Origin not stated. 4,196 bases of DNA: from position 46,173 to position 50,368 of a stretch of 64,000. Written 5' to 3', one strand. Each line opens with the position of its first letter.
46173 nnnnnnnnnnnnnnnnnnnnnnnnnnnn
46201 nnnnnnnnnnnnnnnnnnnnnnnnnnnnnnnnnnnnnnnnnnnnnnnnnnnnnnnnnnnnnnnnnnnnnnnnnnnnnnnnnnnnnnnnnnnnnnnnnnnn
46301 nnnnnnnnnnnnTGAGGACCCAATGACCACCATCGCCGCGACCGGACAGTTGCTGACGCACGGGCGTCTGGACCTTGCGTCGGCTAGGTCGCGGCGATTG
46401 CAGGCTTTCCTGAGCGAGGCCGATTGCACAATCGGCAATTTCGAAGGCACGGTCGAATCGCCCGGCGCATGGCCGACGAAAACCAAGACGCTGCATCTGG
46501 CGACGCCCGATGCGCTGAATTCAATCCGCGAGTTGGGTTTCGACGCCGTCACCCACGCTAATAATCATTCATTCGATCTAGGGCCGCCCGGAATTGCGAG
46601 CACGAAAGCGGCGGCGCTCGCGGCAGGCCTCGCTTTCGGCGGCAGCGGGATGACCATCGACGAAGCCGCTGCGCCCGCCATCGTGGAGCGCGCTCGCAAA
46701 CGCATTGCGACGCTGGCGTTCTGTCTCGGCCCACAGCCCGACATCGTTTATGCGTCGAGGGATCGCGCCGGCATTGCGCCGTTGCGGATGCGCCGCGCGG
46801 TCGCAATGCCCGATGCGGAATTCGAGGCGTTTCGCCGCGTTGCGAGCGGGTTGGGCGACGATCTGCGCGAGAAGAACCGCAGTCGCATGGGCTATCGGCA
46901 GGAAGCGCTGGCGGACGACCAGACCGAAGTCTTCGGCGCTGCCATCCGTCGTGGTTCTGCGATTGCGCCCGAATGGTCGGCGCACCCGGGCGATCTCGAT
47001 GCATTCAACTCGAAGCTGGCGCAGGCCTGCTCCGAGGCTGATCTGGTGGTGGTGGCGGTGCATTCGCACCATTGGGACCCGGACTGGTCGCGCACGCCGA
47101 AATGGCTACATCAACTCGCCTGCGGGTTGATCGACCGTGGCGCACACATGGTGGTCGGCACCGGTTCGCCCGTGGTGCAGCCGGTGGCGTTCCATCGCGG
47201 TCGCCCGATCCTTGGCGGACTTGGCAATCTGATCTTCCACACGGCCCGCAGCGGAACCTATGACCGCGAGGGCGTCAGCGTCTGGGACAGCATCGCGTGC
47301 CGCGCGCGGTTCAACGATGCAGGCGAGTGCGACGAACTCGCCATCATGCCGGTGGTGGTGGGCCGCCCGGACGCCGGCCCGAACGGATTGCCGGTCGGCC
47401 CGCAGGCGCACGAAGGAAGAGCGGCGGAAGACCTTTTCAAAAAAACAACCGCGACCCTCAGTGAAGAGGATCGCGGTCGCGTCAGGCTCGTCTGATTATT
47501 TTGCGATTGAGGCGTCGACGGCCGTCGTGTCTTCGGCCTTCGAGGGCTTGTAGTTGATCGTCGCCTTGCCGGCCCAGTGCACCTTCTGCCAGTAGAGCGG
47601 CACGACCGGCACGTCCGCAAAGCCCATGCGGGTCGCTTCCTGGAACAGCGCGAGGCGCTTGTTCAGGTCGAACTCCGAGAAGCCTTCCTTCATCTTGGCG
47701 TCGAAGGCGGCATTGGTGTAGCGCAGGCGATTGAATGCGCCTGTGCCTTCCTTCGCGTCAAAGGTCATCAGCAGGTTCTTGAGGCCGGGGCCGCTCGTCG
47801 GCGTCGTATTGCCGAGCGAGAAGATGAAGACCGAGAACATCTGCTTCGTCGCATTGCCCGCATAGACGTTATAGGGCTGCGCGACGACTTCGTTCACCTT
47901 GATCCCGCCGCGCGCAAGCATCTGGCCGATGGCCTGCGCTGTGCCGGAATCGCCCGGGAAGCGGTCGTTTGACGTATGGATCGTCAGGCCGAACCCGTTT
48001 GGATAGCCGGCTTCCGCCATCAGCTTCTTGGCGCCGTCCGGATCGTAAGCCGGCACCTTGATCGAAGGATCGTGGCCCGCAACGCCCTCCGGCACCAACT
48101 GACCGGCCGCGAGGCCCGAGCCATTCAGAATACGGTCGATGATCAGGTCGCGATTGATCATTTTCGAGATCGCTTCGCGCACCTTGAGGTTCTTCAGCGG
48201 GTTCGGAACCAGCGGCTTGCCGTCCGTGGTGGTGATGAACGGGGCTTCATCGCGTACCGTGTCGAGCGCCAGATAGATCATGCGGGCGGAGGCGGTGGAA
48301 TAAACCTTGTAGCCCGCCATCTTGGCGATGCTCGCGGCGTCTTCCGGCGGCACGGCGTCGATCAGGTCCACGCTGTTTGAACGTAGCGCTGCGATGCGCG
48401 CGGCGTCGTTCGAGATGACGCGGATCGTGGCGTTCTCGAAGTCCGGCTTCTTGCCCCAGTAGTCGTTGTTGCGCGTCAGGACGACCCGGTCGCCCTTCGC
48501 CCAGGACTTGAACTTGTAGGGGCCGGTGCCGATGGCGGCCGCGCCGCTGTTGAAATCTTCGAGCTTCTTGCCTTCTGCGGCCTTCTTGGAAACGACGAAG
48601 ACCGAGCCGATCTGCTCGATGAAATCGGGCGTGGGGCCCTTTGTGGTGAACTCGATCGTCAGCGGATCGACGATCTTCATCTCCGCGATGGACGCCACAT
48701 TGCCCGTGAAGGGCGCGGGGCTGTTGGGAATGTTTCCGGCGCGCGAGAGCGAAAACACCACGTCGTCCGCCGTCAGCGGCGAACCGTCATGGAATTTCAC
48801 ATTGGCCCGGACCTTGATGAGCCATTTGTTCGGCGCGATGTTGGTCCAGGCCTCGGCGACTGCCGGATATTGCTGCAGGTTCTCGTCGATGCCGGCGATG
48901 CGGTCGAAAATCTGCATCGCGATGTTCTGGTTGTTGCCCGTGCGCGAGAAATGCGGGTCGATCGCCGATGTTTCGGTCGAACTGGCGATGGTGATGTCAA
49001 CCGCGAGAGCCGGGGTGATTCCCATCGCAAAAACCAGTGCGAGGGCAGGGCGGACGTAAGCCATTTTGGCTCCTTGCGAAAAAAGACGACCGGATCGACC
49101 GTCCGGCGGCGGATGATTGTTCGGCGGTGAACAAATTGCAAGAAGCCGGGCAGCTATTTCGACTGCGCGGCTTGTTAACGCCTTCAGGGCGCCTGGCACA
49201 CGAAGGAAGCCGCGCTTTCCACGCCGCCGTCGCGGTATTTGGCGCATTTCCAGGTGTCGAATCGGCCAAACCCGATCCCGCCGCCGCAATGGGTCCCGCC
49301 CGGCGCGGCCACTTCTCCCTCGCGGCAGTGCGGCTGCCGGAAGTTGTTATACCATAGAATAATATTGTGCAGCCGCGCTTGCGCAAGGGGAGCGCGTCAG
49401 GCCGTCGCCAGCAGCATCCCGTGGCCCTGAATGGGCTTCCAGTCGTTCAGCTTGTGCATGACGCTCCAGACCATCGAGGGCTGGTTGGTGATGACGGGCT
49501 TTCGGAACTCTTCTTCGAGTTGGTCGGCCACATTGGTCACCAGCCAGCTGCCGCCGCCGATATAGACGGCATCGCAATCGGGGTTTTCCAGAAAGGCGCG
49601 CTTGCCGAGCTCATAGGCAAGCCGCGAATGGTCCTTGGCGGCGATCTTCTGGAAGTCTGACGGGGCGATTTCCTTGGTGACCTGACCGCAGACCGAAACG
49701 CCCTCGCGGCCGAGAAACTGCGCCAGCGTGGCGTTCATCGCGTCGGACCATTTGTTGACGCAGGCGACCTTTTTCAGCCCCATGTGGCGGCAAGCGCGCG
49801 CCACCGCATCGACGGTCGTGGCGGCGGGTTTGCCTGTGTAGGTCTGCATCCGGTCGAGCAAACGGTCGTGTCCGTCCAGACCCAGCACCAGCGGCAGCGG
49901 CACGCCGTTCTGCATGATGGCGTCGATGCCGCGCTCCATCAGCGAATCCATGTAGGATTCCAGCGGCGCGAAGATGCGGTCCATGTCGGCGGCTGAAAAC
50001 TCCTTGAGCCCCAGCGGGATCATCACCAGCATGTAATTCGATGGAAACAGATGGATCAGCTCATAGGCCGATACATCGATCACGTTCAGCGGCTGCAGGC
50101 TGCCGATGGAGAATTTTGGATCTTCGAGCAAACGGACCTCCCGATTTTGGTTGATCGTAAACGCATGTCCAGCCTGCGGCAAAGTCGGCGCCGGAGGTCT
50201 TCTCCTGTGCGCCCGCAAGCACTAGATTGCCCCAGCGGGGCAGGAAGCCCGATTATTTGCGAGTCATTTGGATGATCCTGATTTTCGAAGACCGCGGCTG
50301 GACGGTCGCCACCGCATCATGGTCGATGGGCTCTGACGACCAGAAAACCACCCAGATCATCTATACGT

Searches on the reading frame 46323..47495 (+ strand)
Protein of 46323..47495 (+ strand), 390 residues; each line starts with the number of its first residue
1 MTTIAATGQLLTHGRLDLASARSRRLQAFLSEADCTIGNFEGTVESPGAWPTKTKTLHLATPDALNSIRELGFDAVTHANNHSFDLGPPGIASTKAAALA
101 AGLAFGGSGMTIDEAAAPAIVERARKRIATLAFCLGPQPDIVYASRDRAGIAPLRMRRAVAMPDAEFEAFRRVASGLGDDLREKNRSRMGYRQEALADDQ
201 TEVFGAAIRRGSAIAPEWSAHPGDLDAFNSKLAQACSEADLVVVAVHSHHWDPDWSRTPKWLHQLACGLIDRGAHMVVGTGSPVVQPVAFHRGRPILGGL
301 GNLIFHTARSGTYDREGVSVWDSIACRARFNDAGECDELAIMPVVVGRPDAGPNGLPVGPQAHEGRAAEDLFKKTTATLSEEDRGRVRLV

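Call 21: search_protein_families(library=pfam, proteins=[window:46323-47495:+], max_evalue=0.001)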
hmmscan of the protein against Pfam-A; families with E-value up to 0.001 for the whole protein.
window:46323-47495:+ (390 aa): 1 family
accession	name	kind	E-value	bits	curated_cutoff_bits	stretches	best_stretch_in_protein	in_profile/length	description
PF09587.15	PGA_cap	-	9.6e-41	140.4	27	1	3-306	1-254/255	Bacterial capsule synthesis protein PGA_cap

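Call 55: search_protein_families(library=ncbifam, proteins=[window:46323-47495:+], max_evalue=0.00001)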
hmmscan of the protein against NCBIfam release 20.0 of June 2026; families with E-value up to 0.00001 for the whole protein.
window:46323-47495:+ (390 aa): 1 family
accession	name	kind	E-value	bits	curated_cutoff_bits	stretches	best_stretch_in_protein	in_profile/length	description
NF038314.1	epimerase_MslH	equivalog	2.8e-32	111.7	700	1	3-304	5-316/439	lasso peptide C-terminal Trp epimerase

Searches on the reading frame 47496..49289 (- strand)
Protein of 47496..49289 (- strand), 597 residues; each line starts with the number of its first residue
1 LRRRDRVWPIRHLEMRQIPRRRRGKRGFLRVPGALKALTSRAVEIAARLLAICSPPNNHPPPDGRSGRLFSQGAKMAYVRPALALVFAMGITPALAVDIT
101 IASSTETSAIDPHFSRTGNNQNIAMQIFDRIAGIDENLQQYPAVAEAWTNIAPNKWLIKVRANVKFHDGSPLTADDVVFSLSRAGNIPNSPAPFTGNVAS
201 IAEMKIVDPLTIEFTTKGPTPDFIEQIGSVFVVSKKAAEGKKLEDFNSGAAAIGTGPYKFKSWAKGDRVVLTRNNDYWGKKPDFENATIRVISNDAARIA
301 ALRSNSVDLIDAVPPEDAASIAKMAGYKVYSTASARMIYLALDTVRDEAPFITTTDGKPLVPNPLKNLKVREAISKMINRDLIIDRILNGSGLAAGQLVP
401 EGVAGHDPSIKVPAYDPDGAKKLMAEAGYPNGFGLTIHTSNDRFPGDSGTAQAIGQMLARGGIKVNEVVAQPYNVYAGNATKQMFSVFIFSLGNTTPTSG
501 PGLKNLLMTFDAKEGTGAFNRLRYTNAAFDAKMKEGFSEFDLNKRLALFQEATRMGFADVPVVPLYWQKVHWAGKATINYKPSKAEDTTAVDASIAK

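Call 11: search_protein_families(library=pfam, proteins=[window:47496-49289:-], max_evalue=0.01)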
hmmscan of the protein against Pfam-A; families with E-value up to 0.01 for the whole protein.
window:47496-49289:- (597 aa): 1 family
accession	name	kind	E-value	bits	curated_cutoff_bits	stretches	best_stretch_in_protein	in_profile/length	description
PF00496.27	SBP_bac_5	-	2.8e-81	273.9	32.4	1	141-508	3-362/368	Bacterial extracellular solute-binding proteins, family 5 Middle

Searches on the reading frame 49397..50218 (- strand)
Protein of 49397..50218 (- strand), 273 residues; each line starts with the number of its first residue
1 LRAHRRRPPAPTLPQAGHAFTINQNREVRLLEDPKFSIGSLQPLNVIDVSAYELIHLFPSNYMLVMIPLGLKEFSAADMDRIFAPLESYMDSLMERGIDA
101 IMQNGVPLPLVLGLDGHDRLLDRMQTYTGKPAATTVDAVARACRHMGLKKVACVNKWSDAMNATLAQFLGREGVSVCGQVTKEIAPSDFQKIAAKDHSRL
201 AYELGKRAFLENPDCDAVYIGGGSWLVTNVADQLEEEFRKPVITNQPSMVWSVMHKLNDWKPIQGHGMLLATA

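Call 11: search_protein_families(library=pfam, proteins=[window:49397-50218:-], max_evalue=0.01)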
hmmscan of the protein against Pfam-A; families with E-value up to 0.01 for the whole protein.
window:49397-50218:- (273 aa): 2 families
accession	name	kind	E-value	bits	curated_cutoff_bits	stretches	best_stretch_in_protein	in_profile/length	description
PF17645.6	Amdase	-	1.9e-26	93.5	25.9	1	58-269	20-227/228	Arylmalonate decarboxylase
PF01177.27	Asp_Glu_race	-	0.0008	19.7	31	1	117-250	79-208/211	Asp/Glu/Hydantoin racemase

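Call 55: search_protein_families(library=ncbifam, proteins=[window:49397-50218:-], max_evalue=0.00001)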
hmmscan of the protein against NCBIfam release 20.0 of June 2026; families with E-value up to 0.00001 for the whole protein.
window:49397-50218:- (273 aa): 2 families
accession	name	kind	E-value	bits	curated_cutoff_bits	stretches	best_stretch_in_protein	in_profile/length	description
NF052327.1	arylmal_decarb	equivalog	1.6e-24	86.8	225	1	57-269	21-229/231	arylmalonate decarboxylase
TIGR02990.1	ectoine_eutA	equivalog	6.5e-06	25.8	318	1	97-270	71-237/239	ectoine utilization protein EutA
